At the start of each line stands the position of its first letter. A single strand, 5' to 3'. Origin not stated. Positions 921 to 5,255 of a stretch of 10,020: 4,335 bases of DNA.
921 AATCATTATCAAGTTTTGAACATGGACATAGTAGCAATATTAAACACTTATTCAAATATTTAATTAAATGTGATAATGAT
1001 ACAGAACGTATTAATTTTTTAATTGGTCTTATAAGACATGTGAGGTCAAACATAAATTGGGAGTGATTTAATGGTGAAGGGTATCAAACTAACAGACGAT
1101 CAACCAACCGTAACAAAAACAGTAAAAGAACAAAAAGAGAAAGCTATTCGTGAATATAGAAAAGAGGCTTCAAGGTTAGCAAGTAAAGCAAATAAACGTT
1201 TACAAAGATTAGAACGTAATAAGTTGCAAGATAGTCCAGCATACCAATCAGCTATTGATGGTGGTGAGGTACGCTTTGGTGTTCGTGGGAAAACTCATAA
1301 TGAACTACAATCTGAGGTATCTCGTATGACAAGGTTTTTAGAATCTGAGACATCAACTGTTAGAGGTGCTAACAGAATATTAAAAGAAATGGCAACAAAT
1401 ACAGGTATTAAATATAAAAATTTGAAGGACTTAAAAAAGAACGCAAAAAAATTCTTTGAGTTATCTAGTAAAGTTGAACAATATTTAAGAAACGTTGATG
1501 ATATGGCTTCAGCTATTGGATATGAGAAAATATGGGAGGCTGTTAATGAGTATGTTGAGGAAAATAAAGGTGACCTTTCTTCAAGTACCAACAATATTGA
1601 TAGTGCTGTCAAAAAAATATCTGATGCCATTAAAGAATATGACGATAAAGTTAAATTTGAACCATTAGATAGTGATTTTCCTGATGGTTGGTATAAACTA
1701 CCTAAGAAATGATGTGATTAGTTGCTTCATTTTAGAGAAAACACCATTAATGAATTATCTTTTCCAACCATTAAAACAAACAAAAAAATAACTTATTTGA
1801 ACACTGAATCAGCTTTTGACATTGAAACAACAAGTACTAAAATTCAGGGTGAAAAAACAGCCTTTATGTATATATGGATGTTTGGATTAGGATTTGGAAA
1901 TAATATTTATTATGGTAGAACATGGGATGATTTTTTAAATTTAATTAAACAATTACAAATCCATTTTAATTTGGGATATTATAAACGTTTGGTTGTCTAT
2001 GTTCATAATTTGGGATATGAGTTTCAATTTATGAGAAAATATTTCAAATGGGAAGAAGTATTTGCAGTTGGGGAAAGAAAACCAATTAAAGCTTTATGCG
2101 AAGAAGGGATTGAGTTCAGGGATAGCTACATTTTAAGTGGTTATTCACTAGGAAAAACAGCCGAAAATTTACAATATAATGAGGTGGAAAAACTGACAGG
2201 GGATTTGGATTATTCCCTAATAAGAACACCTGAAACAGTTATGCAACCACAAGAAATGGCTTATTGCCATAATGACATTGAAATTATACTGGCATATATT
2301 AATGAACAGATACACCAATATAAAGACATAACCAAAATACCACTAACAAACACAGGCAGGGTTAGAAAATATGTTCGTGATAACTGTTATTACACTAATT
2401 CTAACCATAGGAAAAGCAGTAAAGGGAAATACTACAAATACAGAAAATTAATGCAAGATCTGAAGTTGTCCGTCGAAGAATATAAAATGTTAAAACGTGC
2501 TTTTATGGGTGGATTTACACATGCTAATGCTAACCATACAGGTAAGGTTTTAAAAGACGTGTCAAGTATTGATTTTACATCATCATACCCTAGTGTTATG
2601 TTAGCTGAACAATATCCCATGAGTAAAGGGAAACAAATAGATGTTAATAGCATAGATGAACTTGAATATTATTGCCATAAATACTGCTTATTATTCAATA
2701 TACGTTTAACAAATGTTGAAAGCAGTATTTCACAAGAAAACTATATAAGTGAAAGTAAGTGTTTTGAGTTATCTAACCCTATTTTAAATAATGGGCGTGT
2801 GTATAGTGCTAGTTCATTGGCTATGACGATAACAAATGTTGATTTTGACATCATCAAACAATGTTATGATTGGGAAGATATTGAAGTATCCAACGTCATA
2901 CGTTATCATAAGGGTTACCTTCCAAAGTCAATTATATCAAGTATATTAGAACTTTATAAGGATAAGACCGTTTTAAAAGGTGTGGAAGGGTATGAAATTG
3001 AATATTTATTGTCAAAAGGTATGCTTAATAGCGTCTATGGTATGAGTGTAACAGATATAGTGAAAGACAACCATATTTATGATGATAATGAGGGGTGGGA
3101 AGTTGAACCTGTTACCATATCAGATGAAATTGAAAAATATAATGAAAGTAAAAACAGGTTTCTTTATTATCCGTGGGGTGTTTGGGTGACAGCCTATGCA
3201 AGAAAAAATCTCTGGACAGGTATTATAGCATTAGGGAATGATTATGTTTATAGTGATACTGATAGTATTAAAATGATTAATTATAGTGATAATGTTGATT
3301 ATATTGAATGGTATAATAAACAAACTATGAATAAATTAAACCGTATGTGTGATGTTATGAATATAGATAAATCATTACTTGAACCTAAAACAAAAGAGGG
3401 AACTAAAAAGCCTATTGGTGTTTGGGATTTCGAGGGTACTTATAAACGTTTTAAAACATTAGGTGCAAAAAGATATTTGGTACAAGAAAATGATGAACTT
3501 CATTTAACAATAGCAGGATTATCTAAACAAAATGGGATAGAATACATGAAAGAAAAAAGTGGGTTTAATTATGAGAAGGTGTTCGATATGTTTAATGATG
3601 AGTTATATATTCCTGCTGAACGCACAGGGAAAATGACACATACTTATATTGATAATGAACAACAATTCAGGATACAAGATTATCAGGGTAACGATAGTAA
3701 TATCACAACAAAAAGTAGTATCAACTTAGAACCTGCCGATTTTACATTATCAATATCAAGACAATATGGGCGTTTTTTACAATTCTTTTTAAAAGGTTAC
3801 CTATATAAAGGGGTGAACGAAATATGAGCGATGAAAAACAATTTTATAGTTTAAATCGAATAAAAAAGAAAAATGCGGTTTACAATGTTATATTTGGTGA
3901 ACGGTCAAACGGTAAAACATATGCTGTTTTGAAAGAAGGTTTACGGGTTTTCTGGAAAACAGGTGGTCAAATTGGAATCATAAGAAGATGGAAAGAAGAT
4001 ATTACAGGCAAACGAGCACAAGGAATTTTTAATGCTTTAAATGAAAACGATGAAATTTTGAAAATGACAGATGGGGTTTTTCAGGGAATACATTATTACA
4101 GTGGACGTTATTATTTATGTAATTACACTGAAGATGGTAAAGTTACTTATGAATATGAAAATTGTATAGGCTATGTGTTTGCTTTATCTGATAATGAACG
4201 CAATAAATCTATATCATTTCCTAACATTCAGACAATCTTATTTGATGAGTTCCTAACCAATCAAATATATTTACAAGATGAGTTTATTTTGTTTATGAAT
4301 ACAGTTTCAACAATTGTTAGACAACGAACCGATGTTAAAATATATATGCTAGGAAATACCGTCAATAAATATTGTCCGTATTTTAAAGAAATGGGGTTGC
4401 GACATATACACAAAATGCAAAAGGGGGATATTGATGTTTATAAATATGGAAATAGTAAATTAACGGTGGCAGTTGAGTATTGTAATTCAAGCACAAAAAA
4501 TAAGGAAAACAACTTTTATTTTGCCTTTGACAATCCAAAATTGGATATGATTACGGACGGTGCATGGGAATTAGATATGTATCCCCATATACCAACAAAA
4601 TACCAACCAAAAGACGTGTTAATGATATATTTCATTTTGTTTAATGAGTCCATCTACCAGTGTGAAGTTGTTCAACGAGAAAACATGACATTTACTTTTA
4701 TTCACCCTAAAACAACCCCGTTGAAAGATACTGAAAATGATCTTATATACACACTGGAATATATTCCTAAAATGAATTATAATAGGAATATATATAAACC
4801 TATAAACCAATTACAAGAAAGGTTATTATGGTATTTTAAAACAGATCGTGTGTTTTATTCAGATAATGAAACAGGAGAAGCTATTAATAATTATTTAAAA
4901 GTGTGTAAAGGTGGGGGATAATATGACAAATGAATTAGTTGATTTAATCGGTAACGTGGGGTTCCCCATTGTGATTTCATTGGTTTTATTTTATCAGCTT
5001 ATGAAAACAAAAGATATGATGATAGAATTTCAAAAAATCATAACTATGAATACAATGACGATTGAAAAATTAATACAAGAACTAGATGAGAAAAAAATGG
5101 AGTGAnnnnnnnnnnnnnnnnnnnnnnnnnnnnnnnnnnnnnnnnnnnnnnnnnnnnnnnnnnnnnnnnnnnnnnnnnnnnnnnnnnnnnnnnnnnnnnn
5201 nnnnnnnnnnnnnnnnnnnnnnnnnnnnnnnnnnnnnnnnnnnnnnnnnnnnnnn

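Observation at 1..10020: Complete ITR-bounded phi29-type phage genome of only 10,020 bp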

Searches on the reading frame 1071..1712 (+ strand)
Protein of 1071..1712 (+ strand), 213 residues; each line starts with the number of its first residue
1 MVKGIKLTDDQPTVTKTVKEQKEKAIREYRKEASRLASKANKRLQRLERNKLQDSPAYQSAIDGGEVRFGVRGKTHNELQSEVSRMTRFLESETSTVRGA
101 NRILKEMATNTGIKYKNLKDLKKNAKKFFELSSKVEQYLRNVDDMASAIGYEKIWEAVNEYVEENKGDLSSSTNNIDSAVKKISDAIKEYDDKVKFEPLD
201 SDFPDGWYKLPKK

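Call 6: search_protein_families(library=pfam, proteins=[window:1071-1712:+], max_evalue=0.1)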
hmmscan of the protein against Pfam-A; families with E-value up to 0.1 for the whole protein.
window:1071-1712:+ (213 aa): 5 families
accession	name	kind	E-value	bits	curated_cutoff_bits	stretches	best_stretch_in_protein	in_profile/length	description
PF10046.14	BLOC1_2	-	0.0001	23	33.4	1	83-149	4-74/96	Biogenesis of lysosome-related organelles complex-1 subunit 2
PF20117.4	DUF6507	-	0.0019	19.1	25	1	118-190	15-91/120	Family of unknown function (DUF6507)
PF00709.27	Adenylsucc_synt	-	0.018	14.2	27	1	92-182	122-208/416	Adenylosuccinate synthetase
PF02541.22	Ppx-GppA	-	0.044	13.7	27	1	94-188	138-230/285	Ppx/GppA phosphatase family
PF00639.27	Rotamase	-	0.069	14.6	21.7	1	19-87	8-76/97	PPIC-type PPIASE domain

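Call 7: search_protein_families(library=phrogs, proteins=[window:1071-1712:+], max_evalue=0.01)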
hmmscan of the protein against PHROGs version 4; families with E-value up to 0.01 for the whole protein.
window:1071-1712:+ (213 aa): 1 family
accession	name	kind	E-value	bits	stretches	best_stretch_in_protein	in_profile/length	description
phrog_28367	-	unknown function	0.0067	17.5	0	43-124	30-111/114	-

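Call 63: search_solved_structures(query=A9, max_evalue=10)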
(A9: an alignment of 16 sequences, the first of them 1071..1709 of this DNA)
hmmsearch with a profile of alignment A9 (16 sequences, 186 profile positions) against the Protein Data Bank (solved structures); distinct sequences matched with E-value up to 10: 23.
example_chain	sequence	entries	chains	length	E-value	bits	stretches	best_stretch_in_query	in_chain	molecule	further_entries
2jua_A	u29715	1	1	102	0.056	16.4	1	133-170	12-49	de novo protein S836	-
5cwb_A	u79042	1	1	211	0.082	15.9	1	112-172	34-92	Designed helical repeat protein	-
8ga7_A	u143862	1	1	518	0.087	15.8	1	128-178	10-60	THR5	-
5j2l_B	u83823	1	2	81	0.1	15.6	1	54-109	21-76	protein design 2L4HC2_11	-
2h60_A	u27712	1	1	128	0.14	15.1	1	83-153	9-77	Probable global transcription activator SNF2L4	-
5lsj_D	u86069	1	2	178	0.17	14.8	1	32-85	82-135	Kinetochore-associated protein DSN1 homolog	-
3vjf_A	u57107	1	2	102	0.18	14.8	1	54-93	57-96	WA20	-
5dkd_A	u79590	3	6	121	0.22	14.5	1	83-153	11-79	Transcription activator BRG1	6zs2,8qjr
6hr2_A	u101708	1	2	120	0.23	14.4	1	83-153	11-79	Transcription activator BRG1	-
3uvd_A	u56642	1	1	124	0.24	14.4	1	83-153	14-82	Transcription activator BRG1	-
8g1q_H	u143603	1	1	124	0.24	14.4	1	83-153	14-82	Transcription activator BRG1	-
9dtx_D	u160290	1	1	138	0.31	14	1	83-153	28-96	Transcription activator BRG1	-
6kos_A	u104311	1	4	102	0.31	14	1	13-93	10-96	SUWA (Super WA20)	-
5lsk_D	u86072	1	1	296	0.37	13.8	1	32-85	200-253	Kinetochore-associated protein DSN1 homolog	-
2grc_A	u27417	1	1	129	0.41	13.6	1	83-153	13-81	Probable global transcription activator SNF2L4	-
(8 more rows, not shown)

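Call 64: search_protein_families(library=pfam, alignment_id=A9, max_evalue=0.5)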
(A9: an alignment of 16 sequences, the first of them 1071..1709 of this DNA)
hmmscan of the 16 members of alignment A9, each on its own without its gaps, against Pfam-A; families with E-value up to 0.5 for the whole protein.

A. member 1, window:1071-1709:+ (213 aa): 12 families
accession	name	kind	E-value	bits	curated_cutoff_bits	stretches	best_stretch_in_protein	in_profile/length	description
PF10046.14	BLOC1_2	-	0.0001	23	33.4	1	83-149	4-74/96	Biogenesis of lysosome-related organelles complex-1 subunit 2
PF20117.4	DUF6507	-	0.0019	19.1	25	1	118-190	15-91/120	Family of unknown function (DUF6507)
PF00709.27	Adenylsucc_synt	-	0.018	14.2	27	1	92-182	122-208/416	Adenylosuccinate synthetase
PF02541.22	Ppx-GppA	-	0.044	13.7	27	1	94-188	138-230/285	Ppx/GppA phosphatase family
PF00639.27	Rotamase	-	0.069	14.6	21.7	1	19-87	8-76/97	PPIC-type PPIASE domain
PF22052.2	DUF6937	-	0.13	12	27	1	145-202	89-145/228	Domain of unknown function (DUF6937)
PF14226.12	DIOX_N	-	0.14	13.3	27.3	1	109-153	34-75/117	non-haem dioxygenase in morphine synthesis N-terminal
PF07889.17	DUF1664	-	0.3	11.6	34.6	0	155-194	50-89/124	Protein of unknown function (DUF1664)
PF23432.1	DUF7118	-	0.34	10.4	27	1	119-195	98-172/357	Domain of unknown function (DUF7118)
PF16746.10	BAR_3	-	0.37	10.8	31.7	1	52-190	7-145/235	BAR domain of APPL family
PF12205.13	GIT1_C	-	0.4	11.4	25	0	163-192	24-53/110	G protein-coupled receptor kinase-interacting protein 1 C term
PF04353.18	Rsd_AlgQ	-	0.43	11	35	1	113-195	31-113/150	Regulator of RNA polymerase sigma(70) subunit, Rsd/AlgQ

B. families by the number of members that match (of 16 scanned): 85 families (the first 25 are shown)
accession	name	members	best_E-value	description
PF00709.27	Adenylsucc_synt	10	0.0002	Adenylosuccinate synthetase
PF10046.14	BLOC1_2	9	0.0001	Biogenesis of lysosome-related organelles complex-1 subunit 2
PF06103.16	DUF948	6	0.0056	Bacterial protein of unknown function (DUF948)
PF11647.13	MLD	5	0.0015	Membrane Localization Domain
PF25443.1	ANG-1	4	0.004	ANG-1-like domain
PF03938.19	OmpH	3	0.00042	Outer membrane protein (OmpH-like)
PF04612.17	T2SSM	3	0.003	Type II secretion system (T2SS), protein M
PF04513.17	Baculo_PEP_C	3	0.021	Baculovirus polyhedron envelope protein, PEP, C terminus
PF06840.17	PDC10_C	3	0.034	Programmed cell death protein 10, C-terminal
PF25101.1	Spectrin_7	3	0.048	Animal spectrin repeats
PF06009.19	Laminin_II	3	0.094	Laminin Domain II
PF20667.3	Sec10_N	2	0.0042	Exocyst complex component Sec10, N-terminal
PF14226.12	DIOX_N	2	0.0081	non-haem dioxygenase in morphine synthesis N-terminal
PF04108.17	ATG17_like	2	0.019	Autophagy protein ATG17-like domain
PF04048.20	Sec8_N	2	0.02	Exocyst complex component Sec8 N-terminal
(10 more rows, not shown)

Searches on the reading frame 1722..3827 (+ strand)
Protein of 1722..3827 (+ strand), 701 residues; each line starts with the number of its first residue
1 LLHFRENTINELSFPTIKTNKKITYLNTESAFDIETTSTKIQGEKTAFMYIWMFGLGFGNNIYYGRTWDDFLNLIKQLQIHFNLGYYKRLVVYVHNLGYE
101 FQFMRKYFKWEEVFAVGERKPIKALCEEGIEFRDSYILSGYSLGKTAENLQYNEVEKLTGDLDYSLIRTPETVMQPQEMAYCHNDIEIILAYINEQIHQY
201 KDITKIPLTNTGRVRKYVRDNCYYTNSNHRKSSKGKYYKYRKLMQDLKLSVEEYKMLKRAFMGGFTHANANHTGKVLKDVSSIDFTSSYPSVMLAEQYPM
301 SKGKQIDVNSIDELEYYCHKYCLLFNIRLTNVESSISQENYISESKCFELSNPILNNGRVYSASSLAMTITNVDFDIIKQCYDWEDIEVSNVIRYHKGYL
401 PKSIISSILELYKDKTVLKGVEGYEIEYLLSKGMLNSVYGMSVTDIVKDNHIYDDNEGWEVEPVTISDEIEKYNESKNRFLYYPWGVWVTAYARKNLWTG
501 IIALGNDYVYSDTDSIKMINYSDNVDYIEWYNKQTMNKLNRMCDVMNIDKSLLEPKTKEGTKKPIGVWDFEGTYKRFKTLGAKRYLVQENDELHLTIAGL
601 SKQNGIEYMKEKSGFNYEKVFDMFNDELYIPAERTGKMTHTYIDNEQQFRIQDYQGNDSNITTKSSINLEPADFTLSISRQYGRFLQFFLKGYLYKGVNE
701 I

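Call 6: search_protein_families(library=pfam, proteins=[window:1722-3827:+], max_evalue=0.1)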
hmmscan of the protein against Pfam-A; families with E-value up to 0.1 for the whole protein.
window:1722-3827:+ (701 aa): 1 family
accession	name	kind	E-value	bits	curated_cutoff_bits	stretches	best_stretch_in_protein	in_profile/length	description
PF03175.18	DNA_pol_B_2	-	5.2e-11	42.5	25.8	1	152-462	115-404/468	DNA polymerase type B, organellar and viral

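Call 7: search_protein_families(library=phrogs, proteins=[window:1722-3827:+], max_evalue=0.01)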
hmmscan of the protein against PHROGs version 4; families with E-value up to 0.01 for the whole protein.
window:1722-3827:+ (701 aa): 1 family
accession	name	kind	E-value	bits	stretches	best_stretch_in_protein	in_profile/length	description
phrog_1907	-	DNA, RNA and nucleotide metabolism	5.2e-88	297.2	1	20-663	9-609/629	DNA polymerase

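Call 11: search_dna_similar(query=window:1722-3827:+, collection=phages, mode=protein, max_rows=40)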
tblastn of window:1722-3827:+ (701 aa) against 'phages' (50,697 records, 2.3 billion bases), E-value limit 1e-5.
Records with a match: 170; places in all: 170; records where one place covers at least 80% of the query: 35.
Best place of each record, by identity: 60-80% 3; <60% 167.
By first word of the organism name: Bacillus 101; Bacteriophage 19; Clostridium 16; Salmonella 8; Streptococcus 3; Enterococcus 3; Arthrobacter 3; Amedibacillus 2; Actinomyces 2; Glutamicibacter 2; and 10 more.
By host as written in the record: - 43; Bacillus subtilis 13; Bacillus cereus 11; Clostridium perfringens 9; Bacillus thuringiensis subsp. kurstaki ATCC 33679 7; Bacillus thuringiensis subspecies kurstaki 6; Salmonella enterica subsp. enterica serovar Enteritidis PT1 4; Clostridium perfringens JCM 1290 4; and 42 more.
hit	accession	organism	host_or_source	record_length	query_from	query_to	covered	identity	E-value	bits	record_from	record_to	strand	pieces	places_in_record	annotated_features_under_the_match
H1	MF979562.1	Pectobacterium phage DU_PP_III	Pectobacterium sp.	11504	7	701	99%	61.8%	0e+0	881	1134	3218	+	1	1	DNA polymerase | DNA encapsidation protein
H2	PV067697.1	Enterobacter phage Entb_47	Enterobacter hormaechei 156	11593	7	701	99%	61.4%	0e+0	880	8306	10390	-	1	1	hypothetical protein (x2)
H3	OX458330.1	Acinetobacter phage Phanie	wastewater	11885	1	701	100%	60.0%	0e+0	857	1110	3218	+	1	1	DNA polymerase, phage-associated | Phage DNA packaging ATPase podovirus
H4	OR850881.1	Salmonella phage S.Kent 1-2-1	Salmonella enterica subsp. enterica ...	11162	9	701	99%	57.8%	0e+0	833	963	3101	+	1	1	record has no annotation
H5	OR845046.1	Salmonella phage S.Ent 1-35-3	Salmonella enterica subsp. enterica ...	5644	9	693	98%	58.0%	0e+0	805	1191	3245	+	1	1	record has no annotation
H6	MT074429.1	Salmonella phage astrithr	Salmonella enterica subsp. enterica ...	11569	9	693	98%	57.7%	0e+0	807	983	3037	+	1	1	hypothetical protein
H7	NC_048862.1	Salmonella phage astrithr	Salmonella enterica subsp. enterica ...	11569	9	693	98%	57.7%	0e+0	807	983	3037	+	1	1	DNA polymerase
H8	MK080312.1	Salmonella phage Astrid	Salmonella enterica subsp. enterica ...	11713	9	693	98%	57.6%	0e+0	803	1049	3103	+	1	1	DNA polymerase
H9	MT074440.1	Salmonella phage assan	Salmonella enterica subsp. enterica ...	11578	9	693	98%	57.6%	0e+0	803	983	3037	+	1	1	hypothetical protein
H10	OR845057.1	Salmonella phage S.Ent 1-35-3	Salmonella enterica subsp. enterica ...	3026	9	682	96%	58.1%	0e+0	799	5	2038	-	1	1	record has no annotation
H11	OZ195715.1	Vibrio phage K58 g2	Seawater and oysters mix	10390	5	698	99%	56.1%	0e+0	779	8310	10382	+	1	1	DNA polymerase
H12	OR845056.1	Salmonella phage S.Ent 1-35-3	Salmonella enterica subsp. enterica ...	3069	9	677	95%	58.1%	0e+0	796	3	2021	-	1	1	record has no annotation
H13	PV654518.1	Shigella phage vB_SHGBLB0004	Shigella flexneri (EUROGROUP BIOLAB ...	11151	1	697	99%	48.4%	0e+0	667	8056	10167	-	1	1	hypothetical protein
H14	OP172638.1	Amedibacillus phage AD70P2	Amedibacillus_QUJU_s CSC70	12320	3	679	97%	35.3%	2e-88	309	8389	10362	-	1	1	DNA polymerase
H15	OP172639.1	Amedibacillus phage AD70P3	Amedibacillus_QUJU_s CSC70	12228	3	679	97%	35.0%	4e-89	311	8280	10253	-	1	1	DNA polymerase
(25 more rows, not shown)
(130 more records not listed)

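Call 65: search_solved_structures(query=window:1722-3824:+, max_evalue=0.01, show_alignments=1)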
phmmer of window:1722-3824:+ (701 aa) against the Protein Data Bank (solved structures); distinct sequences matched with E-value up to 0.01: 1.
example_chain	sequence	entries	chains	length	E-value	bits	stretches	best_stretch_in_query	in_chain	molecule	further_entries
1xhx_A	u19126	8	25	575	1e-09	40.4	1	157-519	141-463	DNA polymerase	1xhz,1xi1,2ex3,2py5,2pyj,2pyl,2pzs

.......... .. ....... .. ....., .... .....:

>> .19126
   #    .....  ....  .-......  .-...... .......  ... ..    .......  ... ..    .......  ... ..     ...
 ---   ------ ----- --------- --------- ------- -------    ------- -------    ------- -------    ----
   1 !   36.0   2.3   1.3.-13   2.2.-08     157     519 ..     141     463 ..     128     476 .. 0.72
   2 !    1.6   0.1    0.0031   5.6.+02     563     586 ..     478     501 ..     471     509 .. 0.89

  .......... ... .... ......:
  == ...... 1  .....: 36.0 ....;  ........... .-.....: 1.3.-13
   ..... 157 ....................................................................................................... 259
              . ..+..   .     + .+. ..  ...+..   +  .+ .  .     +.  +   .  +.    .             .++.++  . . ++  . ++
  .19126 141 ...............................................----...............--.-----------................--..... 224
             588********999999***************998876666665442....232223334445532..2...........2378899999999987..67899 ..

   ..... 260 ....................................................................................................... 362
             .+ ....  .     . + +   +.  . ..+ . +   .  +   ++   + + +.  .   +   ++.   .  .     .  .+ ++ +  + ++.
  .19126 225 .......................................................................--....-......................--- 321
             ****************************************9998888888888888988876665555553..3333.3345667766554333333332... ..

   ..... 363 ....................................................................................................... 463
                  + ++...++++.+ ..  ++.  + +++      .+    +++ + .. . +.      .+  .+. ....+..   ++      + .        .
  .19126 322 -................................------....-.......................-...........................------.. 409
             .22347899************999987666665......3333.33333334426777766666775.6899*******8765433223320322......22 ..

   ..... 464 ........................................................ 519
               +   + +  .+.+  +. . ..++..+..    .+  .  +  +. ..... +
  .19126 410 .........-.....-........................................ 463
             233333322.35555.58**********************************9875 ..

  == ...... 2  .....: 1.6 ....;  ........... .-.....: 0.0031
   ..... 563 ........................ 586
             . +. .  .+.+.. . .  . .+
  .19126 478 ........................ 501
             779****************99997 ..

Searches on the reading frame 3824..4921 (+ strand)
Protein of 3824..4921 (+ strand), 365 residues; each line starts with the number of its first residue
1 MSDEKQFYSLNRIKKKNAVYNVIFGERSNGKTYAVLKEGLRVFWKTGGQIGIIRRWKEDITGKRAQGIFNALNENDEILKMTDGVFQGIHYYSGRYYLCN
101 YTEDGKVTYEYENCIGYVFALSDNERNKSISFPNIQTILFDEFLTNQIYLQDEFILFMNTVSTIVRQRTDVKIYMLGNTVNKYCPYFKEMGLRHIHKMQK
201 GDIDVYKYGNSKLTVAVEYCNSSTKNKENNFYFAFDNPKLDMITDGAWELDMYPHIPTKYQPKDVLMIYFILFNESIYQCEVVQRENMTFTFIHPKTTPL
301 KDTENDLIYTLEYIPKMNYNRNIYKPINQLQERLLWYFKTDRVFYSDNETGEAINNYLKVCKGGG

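Call 6: search_protein_families(library=pfam, proteins=[window:3824-4921:+], max_evalue=0.1)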
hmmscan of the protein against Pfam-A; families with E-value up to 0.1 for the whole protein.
window:3824-4921:+ (365 aa): 3 families
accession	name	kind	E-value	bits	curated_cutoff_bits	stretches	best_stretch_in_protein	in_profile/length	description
PF05894.18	Podovirus_Gp16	-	5.8e-17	62.6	25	1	3-191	2-171/331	Podovirus DNA encapsidation protein (Gp16)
PF10992.13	Epiplasmin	-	0.0067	16.9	30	1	278-335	14-71/83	Epiplasmin protein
PF10537.14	WAC_Acf1_DNA_bd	-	0.057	14.3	25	0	74-110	7-43/101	ATP-utilising chromatin assembly and remodelling N-terminal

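Call 7: search_protein_families(library=phrogs, proteins=[window:3824-4921:+], max_evalue=0.01)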
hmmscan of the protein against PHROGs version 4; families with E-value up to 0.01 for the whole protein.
window:3824-4921:+ (365 aa): 2 families
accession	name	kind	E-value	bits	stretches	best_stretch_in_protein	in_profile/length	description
phrog_2150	-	head and packaging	1.3e-28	101.2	1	3-356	3-335/341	terminase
phrog_31603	-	head and packaging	3.5e-10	40.7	1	112-202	117-214/366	terminase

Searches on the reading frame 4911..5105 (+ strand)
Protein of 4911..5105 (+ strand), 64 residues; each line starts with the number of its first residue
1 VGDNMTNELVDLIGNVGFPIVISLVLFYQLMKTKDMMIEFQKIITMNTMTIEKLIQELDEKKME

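Call 6: search_protein_families(library=pfam, proteins=[window:4911-5105:+], max_evalue=0.1)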
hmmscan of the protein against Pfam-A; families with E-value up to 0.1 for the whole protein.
window:4911-5105:+ (64 aa): 1 family
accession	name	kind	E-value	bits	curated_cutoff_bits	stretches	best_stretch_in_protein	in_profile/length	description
PF12841.12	YvrJ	-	0.00038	20.4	29.5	1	12-25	1-14/36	YvrJ protein family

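Call 7: search_protein_families(library=phrogs, proteins=[window:4911-5105:+], max_evalue=0.01)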
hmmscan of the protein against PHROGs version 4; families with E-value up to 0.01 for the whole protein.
window:4911-5105:+ (64 aa): 3 families
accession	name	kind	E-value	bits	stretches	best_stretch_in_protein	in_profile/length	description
phrog_4898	-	lysis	8.3e-08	33.4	1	7-62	2-58/62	holin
phrog_23321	-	unknown function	0.0046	18.2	1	5-55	3-50/81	-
phrog_30661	-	unknown function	0.0073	17.5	1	9-62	14-65/116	-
